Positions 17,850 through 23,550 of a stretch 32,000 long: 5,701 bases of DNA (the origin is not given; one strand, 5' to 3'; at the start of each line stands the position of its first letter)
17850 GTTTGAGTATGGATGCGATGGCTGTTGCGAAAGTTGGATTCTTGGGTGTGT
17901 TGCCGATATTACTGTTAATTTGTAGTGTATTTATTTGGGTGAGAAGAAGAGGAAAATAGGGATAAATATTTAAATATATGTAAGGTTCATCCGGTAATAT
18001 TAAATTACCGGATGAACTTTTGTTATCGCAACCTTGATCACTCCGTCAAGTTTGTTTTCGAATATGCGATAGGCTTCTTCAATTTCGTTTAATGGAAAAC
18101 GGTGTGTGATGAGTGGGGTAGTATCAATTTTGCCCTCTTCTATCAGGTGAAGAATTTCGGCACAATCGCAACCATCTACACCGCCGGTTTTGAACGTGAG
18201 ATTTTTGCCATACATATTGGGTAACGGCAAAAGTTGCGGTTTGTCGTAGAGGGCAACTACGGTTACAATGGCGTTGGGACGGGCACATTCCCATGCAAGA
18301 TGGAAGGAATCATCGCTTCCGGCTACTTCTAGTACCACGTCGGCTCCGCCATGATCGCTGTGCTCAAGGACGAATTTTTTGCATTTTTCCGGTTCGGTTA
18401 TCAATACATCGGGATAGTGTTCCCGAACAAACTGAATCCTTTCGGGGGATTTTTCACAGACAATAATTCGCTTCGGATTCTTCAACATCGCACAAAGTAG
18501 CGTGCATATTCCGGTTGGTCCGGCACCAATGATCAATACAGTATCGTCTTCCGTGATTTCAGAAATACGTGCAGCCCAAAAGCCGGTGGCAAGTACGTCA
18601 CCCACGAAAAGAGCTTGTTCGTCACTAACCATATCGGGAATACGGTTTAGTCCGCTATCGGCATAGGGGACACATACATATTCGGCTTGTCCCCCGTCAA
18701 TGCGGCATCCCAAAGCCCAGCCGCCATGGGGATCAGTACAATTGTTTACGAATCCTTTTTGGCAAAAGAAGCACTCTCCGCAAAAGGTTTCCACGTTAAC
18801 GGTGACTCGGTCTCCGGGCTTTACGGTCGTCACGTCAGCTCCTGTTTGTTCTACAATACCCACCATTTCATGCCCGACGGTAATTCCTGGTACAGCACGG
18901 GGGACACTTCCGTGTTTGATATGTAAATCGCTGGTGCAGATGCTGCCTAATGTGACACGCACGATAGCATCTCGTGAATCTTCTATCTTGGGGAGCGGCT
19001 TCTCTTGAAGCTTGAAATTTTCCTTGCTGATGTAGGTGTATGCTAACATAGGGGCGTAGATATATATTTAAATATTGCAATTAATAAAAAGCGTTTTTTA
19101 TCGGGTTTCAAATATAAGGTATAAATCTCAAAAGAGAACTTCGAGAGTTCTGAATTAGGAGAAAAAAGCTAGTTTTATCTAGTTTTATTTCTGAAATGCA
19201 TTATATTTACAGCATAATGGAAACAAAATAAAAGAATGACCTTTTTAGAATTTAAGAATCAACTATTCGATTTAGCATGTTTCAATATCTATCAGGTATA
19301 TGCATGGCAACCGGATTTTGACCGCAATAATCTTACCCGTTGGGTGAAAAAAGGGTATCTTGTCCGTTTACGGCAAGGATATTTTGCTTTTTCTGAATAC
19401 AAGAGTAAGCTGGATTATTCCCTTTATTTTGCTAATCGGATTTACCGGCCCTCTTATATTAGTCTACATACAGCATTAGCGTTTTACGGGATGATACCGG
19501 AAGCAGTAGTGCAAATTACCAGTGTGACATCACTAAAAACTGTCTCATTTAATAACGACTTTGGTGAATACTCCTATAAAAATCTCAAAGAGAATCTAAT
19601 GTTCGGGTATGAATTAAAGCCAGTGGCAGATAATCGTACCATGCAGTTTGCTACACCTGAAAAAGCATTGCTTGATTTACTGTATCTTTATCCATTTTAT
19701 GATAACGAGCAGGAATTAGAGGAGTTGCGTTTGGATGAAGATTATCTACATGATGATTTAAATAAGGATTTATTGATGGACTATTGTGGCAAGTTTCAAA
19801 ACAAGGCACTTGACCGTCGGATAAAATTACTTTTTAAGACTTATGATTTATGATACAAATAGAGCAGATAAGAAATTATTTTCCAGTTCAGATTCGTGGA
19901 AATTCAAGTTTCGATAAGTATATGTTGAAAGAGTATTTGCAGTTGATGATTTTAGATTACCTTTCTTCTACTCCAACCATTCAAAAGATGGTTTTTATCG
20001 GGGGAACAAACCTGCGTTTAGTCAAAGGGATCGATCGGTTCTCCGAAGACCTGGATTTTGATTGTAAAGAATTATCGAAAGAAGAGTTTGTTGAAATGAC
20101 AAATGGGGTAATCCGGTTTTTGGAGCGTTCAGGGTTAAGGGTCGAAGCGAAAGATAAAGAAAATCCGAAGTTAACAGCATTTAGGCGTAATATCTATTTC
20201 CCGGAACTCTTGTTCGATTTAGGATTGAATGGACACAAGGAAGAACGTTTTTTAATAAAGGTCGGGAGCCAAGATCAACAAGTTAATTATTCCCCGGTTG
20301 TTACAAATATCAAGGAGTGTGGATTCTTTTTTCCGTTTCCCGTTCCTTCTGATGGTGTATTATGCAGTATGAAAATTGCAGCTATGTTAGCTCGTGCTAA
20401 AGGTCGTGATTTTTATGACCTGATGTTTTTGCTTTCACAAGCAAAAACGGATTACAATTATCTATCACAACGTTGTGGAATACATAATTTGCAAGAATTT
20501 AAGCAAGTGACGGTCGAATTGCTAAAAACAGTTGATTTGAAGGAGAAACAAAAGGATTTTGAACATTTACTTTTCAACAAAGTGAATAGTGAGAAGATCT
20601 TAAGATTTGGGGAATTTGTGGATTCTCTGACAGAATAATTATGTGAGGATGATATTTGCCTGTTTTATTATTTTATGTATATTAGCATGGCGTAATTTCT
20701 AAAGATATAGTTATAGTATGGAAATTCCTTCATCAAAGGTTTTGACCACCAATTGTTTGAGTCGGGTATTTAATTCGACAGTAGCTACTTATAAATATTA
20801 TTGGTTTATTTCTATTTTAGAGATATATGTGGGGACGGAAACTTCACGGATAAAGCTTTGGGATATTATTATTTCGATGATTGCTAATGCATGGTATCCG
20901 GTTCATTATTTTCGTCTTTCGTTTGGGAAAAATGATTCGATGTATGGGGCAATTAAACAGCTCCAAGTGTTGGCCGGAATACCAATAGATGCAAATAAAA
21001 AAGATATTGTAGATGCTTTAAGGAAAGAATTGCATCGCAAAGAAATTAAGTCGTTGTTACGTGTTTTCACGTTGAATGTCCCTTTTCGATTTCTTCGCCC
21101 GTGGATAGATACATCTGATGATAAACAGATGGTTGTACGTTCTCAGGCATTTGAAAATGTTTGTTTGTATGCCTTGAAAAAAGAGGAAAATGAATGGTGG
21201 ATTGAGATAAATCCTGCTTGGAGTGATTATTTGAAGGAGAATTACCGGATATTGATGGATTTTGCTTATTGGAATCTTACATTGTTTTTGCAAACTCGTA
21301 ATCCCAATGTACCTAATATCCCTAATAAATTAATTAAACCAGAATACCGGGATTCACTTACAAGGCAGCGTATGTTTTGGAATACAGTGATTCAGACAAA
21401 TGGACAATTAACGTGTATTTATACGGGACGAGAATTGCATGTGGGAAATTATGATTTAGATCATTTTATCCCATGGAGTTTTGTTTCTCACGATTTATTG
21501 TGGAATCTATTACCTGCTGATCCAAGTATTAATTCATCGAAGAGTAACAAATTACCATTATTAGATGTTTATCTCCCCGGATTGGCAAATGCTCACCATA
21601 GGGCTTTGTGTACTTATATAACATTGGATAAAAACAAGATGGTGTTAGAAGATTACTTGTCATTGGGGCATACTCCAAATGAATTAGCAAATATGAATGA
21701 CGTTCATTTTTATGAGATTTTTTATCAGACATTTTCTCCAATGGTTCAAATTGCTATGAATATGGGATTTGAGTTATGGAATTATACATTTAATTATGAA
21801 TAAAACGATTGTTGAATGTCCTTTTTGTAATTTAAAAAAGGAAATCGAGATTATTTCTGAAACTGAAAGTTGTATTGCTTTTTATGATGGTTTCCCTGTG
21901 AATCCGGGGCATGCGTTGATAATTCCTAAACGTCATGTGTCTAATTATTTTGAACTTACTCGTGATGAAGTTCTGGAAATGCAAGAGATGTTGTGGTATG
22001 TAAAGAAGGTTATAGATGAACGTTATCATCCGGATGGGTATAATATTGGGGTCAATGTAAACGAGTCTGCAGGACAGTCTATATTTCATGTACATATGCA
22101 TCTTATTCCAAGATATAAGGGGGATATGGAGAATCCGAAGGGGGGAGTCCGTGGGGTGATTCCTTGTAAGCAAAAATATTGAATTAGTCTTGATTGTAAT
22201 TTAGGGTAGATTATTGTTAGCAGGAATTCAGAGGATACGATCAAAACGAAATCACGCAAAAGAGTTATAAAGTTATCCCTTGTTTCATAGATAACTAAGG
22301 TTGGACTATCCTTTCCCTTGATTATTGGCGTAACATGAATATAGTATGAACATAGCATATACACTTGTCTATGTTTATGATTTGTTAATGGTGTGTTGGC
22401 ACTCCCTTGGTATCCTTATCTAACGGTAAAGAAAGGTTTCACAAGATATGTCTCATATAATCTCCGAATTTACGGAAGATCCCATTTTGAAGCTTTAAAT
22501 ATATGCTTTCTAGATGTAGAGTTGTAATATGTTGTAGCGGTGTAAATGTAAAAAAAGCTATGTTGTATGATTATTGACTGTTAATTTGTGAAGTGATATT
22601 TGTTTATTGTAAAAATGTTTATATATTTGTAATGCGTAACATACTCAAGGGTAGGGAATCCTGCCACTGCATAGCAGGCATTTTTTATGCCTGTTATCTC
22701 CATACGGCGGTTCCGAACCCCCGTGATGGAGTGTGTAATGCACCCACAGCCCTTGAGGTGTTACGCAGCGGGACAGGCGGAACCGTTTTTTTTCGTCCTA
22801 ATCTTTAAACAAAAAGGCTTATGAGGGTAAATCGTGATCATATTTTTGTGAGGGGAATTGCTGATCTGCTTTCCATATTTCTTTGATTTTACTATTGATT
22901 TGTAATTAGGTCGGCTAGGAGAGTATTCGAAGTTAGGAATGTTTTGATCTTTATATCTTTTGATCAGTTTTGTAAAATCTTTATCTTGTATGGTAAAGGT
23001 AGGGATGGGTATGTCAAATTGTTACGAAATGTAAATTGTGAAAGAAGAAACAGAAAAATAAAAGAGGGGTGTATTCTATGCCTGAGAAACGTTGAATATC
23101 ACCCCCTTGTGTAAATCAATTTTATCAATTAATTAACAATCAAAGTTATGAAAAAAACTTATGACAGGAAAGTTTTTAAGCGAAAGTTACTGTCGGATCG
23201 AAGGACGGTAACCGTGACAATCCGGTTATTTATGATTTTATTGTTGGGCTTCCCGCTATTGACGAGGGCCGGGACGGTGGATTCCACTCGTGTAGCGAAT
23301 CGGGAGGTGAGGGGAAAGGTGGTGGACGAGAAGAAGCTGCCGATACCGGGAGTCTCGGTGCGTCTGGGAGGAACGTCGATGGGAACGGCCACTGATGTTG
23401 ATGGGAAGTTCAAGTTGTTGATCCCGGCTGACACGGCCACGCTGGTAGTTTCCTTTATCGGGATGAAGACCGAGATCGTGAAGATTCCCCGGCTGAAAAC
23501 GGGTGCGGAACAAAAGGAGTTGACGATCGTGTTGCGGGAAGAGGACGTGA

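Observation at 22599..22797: Promoter-driven ~160-nt structured RNA with competing helices and a pseudoknot-type U8 terminator, upstream of a regulator-less SusC operon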

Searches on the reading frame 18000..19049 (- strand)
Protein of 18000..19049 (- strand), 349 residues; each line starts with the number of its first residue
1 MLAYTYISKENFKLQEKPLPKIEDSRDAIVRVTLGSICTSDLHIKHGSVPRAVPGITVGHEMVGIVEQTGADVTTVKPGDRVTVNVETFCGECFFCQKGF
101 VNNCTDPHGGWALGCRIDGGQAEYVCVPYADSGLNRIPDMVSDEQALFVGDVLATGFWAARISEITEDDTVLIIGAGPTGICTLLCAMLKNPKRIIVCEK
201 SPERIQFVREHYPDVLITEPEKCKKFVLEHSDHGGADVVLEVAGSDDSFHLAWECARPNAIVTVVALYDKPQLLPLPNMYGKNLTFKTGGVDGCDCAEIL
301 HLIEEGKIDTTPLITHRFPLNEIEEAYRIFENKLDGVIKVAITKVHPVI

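Call 10: search_protein_families(library=pfam, proteins=[window:18000-19049:-])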
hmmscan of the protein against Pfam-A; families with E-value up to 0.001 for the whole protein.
window:18000-19049:- (349 aa): 4 families
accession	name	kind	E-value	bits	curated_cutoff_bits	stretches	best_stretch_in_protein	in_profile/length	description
PF08240.17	ADH_N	-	7e-25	87.7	23.5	1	26-130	3-97/104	Alcohol dehydrogenase GroES-like domain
PF00107.32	ADH_zinc_N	-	2.9e-09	37.4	31.8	1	178-287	1-110/129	Zinc-binding dehydrogenase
PF13602.12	ADH_zinc_N_2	-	2.6e-07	32.1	27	1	226-332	14-125/134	Zinc-binding dehydrogenase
PF02254.24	TrkA_N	-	0.0005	20.8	23.8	1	171-270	1-98/116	TrkA-N domain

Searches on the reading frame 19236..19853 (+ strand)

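Call 10: search_protein_families(library=pfam, proteins=[window:19236-19853:+])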
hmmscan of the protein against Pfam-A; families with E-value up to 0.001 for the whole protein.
window:19236-19853:+ (205 aa): 0 families

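Call 27: search_protein_families(library=ncbifam, proteins=[window:19236-19853:+], max_evalue=0.1)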
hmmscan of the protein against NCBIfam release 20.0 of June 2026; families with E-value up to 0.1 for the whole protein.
window:19236-19853:+ (205 aa): 2 families
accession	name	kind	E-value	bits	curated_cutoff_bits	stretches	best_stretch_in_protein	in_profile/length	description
NF047376.1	TAA_AbiEi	equivalog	4.2e-09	36.3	150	1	30-148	39-161/172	type IV toxin-antitoxin system AbiEi family antitoxin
NF000243.1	MecI_of_mecA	exception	0.0064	16.7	250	0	22-78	38-99/123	mecA-type methicillin resistance repressor MecI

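Call 28: search_protein_families(library=padloc, proteins=[window:19236-19853:+], max_evalue=0.1)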
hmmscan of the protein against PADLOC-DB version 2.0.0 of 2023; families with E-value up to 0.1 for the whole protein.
window:19236-19853:+ (205 aa): 23 families
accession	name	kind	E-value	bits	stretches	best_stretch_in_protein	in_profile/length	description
PDLC02272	AbiEi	-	7.4e-97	321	1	1-205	1-200/200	AbiEi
PDLC02241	AbiEi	-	8.7e-82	271.7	1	1-203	1-198/199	AbiEi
PDLC02230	AbiEi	-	1.6e-35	120.5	1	31-199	21-189/192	AbiEi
PDLC02240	AbiEi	-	1.1e-22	78.6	1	33-194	38-205/216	AbiEi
PDLC02274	AbiEi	-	2.6e-20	71.1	1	34-194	39-205/217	AbiEi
PDLC02255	AbiEi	-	1.4e-19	68.4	1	31-201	35-185/186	AbiEi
PDLC02267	AbiEi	-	2.9e-18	64.2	1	17-203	25-201/252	AbiEi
PDLC02271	AbiEi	-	3.7e-11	40.7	1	31-199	42-215/263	AbiEi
PDLC02287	AbiEi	-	7.4e-11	40.1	1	5-203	2-194/253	AbiEi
PDLC02225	AbiEi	-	2.4e-10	38.5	1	28-188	30-182/198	AbiEi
PDLC02232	AbiEi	-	3.1e-10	38.2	1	30-148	38-159/177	AbiEi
PDLC02269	AbiEi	-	8.7e-10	36.3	1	8-202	5-193/251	AbiEi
PDLC02227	AbiEi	-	3.5e-07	28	1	27-164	29-154/233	AbiEi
PDLC02273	AbiEi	-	7.3e-07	27.4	1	36-193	40-198/205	AbiEi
PDLC02265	AbiEi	-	3e-06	25.1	1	27-86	26-85/198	AbiEi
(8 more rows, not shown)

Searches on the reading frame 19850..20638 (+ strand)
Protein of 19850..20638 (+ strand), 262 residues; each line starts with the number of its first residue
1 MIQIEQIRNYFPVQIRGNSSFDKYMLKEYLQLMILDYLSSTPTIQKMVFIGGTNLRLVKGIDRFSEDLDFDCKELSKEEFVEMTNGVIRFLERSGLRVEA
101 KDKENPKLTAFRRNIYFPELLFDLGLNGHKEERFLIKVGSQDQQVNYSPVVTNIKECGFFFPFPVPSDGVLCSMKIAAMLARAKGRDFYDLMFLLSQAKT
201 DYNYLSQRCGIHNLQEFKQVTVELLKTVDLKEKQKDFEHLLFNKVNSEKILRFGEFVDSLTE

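Call 10: search_protein_families(library=pfam, proteins=[window:19850-20638:+])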
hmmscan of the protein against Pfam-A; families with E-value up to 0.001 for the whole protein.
window:19850-20638:+ (262 aa): 1 family
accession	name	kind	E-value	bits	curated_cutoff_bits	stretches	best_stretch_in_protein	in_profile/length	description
PF08843.17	AbiEii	-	9.9e-18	65.4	22.5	1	38-206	6-179/238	Nucleotidyl transferase AbiEii toxin, Type IV TA system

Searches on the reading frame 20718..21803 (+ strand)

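Call 10: search_protein_families(library=pfam, proteins=[window:20718-21803:+])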
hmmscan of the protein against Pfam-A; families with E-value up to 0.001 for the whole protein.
window:20718-21803:+ (361 aa): 1 family
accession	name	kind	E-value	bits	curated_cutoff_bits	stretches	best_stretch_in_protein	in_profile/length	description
PF13395.12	HNH_4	-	1.2e-11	44.8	22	1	233-280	1-53/54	HNH endonuclease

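Call 27: search_protein_families(library=ncbifam, proteins=[window:20718-21803:+], max_evalue=0.1)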
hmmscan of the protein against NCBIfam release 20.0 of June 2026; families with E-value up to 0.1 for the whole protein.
window:20718-21803:+ (361 aa): 2 families
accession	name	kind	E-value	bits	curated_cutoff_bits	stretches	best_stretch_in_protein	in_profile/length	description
NF049971.1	CRISPR_Cas9d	exception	0.00011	21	375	1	227-281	542-599/986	type II CRISPR RNA-guided endonuclease Cas9d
TIGR01865.2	cas_Csn1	equivalog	0.0031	15.8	100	1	232-281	575-630/1070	type II CRISPR RNA-guided endonuclease Cas9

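Call 28: search_protein_families(library=padloc, proteins=[window:20718-21803:+], max_evalue=0.1)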
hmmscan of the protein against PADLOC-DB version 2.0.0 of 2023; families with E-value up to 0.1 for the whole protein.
window:20718-21803:+ (361 aa): 5 families
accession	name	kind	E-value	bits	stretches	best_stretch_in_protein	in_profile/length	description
PDLC01460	Cas9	-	9.3e-05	18.8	1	232-283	501-555/901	"CAS-II-A,CAS-II-B,CAS-II-C; effector__SPE"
PDLC00973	Cas9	-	0.00021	17.9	1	232-282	606-662/830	CRISPR subtype II RNA-guided endonuclease Cas9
PDLC01256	Cas9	-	0.00027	17.9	1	232-280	513-564/711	"CAS-II-A,CAS-II-B,CAS-II-C; effector__SPE"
PDLC01580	Cas9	-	0.0011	15.1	1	234-281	826-876/1329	"CAS-II-A,CAS-II-B,CAS-II-C; effector__SPE"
PDLC04262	PDC-M01B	-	0.0032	15.3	1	191-273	36-121/259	-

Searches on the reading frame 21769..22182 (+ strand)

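Call 10: search_protein_families(library=pfam, proteins=[window:21769-22182:+])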
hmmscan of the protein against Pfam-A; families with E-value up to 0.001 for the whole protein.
window:21769-22182:+ (137 aa): 3 families
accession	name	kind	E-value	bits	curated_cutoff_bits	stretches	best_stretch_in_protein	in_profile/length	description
PF01230.28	HIT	-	6.6e-25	88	21.5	1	26-117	6-97/98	HIT domain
PF11969.13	DcpS_C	-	1.8e-14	54.6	24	1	16-114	4-101/114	Scavenger mRNA decapping enzyme C-term binding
PF04677.20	CwfJ_C_1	-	0.00032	21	21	1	11-114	8-108/122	Protein similar to CwfJ C-terminus 1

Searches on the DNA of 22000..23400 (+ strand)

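Call 3: search_rna_families(source=window, start=22000, end=23400, threshold=evalue, max_evalue=10, show_alignments=3)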
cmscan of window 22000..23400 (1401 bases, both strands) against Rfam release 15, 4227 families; matches with E-value up to 10: 1.
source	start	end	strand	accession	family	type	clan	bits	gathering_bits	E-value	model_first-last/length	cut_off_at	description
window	22852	22952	+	RF00149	snoZ103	Gene; snRNA; snoRNA; CD-box;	-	17.1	44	4.7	1-100/100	no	Small nucleolar RNA Z103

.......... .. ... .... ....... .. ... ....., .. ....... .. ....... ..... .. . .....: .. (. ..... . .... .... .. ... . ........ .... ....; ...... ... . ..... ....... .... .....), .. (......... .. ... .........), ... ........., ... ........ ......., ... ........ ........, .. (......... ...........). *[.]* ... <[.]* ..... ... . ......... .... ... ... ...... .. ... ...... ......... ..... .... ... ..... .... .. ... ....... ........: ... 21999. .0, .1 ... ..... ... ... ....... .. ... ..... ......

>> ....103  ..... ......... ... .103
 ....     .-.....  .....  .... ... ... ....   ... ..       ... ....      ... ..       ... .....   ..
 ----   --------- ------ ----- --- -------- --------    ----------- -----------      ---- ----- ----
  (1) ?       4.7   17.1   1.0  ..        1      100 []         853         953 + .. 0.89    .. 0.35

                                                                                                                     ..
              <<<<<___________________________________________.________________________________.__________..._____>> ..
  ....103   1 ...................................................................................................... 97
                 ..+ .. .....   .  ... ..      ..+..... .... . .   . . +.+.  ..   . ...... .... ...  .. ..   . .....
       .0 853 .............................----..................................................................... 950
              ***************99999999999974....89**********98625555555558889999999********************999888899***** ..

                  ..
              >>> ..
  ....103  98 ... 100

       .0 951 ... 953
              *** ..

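Call 81: search_dna_similar(query=window:22616-22796:+, collection=phages, mode=distant, max_evalue=0.001, max_rows=30)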
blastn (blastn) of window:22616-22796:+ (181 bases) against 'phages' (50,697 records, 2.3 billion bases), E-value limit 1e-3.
No match.

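Call 82: search_dna_similar(query=window:22616-22796:+, collection=plasmids, mode=distant, max_evalue=0.001, max_rows=15)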
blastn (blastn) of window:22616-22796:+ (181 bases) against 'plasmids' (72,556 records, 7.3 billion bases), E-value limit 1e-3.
No match.
